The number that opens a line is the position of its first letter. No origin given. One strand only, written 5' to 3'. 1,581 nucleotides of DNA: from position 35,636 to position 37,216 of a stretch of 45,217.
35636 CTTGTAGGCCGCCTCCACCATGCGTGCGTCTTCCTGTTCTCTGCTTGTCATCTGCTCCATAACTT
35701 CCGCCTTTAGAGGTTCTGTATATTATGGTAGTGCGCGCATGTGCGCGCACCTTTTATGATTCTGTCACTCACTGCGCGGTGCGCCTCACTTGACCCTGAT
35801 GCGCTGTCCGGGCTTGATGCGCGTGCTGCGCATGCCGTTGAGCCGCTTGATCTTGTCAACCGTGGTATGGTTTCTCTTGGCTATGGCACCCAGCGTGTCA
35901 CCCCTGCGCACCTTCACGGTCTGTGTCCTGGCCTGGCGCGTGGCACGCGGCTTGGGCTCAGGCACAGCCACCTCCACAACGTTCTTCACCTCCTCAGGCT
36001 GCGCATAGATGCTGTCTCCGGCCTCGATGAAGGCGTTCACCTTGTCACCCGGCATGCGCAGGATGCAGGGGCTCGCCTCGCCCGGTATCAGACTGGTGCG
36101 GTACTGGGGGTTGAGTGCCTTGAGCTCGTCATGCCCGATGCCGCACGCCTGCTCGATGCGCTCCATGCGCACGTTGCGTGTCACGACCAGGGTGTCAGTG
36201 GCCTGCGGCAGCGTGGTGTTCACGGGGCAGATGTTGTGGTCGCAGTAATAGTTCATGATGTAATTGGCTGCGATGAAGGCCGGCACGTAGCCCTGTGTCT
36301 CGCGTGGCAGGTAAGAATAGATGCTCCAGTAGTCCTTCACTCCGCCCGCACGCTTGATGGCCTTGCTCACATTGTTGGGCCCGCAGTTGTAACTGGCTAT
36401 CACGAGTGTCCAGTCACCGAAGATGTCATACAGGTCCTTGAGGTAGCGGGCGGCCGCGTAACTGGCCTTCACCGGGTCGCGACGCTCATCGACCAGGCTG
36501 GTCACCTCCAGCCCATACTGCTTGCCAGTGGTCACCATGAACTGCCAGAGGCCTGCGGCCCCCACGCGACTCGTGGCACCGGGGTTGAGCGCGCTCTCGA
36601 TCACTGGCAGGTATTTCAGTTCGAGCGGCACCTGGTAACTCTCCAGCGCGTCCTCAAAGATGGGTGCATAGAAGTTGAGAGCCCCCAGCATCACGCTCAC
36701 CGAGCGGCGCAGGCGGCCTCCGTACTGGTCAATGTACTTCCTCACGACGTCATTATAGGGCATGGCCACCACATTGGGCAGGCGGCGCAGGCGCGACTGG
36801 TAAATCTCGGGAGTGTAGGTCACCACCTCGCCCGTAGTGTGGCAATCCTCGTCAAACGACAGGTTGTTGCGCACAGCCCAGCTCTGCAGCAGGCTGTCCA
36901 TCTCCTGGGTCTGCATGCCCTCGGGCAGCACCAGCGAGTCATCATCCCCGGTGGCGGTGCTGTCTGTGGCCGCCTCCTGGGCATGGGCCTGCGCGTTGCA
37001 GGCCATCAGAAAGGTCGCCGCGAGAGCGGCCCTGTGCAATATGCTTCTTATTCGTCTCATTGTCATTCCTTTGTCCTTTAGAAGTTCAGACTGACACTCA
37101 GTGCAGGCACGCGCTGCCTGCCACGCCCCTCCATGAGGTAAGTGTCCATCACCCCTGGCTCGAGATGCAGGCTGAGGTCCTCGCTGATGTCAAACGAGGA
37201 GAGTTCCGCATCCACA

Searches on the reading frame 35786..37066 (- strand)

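Call 76: search_protein_families(library=pfam, proteins=[window:35786-37066:-], max_evalue=0.00001)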
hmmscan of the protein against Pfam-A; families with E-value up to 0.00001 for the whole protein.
window:35786-37066:- (426 aa): 2 families
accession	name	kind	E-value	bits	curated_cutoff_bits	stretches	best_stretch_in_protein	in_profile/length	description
PF01464.25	SLT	-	9.6e-28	96.5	21.3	1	140-245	7-113/117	Transglycosylase SLT domain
PF01476.26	LysM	-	4.8e-16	58.9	20.9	1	385-426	2-43/43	LysM domain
